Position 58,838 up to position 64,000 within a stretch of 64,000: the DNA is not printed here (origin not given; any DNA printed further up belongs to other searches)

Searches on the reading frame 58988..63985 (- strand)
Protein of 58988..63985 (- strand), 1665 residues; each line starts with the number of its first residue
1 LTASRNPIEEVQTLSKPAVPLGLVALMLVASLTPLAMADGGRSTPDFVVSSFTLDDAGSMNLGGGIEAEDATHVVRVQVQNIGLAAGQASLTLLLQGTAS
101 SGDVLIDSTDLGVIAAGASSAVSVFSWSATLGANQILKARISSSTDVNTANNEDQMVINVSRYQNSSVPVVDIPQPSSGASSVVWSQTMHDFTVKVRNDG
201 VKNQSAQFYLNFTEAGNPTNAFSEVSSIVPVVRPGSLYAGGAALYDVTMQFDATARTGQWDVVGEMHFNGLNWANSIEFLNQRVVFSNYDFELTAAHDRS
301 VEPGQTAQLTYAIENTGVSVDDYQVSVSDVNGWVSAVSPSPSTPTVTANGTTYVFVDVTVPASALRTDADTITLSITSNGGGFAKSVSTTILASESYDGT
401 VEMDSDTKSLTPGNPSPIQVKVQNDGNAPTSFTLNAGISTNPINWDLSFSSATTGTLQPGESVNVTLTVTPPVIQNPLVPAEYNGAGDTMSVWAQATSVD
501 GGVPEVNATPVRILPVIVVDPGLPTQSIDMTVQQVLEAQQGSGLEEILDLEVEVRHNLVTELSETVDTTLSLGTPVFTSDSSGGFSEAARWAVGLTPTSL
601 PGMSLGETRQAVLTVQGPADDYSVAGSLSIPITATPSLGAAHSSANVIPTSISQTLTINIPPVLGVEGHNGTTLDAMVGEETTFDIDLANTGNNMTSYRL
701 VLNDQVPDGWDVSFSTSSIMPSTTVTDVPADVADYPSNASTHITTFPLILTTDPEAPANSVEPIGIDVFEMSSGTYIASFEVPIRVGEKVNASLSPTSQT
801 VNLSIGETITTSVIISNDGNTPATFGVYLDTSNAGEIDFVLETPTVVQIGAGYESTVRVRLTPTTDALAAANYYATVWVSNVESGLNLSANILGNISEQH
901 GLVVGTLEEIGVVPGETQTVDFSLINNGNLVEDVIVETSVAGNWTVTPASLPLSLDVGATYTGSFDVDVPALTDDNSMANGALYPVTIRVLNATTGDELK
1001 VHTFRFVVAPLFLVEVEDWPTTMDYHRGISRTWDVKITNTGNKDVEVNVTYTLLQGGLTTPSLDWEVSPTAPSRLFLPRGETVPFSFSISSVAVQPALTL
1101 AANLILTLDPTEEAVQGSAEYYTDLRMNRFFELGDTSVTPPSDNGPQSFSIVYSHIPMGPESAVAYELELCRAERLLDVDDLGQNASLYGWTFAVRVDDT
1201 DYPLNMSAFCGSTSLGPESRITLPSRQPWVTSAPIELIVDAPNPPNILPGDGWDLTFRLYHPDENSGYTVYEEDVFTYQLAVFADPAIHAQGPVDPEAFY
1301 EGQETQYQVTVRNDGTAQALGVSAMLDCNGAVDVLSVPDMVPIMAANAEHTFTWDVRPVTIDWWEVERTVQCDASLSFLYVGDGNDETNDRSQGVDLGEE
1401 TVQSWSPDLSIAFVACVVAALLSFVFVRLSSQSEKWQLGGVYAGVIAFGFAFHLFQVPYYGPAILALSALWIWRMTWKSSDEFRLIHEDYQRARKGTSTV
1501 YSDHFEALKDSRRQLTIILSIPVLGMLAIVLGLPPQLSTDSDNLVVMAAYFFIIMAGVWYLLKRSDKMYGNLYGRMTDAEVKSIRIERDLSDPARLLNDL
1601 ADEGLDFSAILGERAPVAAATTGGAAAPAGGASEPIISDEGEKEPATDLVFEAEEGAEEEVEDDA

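Call 13: search_protein_families(library=pfam, proteins=[window:58988-63985:-], max_evalue=0.001)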
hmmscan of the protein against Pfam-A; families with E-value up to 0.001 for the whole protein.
window:58988-63985:- (1665 aa): 7 families
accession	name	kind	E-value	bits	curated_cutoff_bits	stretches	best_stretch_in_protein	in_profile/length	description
PF10633.15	NPCBM_assoc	-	1.8e-19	70.1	24.4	2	411-472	2-61/78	NPCBM-associated, NEW3 domain of alpha-galactosidase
PF07705.17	CARDB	-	5.1e-17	62.4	22.7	0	400-473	5-73/101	CARDB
PF23619.1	Ig_VWA7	-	1.6e-11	44.8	27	1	294-380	5-86/104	VWA7 Ig-like domain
PF11614.14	FixG_C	-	1.8e-08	35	25.6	0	310-390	36-115/119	IG-like fold at C-terminal of FixG, putative oxidoreductase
PF22544.2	HYDIN_VesB_CFA65-like_Ig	-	6.5e-08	33.2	25.5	0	803-865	15-74/100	HYDIN/CFA65/VesB-like, Ig-like domain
PF24507.1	Ig_CFAP65_4th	-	0.00037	21.3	27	0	420-472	2-49/76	CFAP65, fourth Ig-like domain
PF06280.18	fn3_5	-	0.00074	20.6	27.6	0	282-364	12-84/112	Fn3-like domain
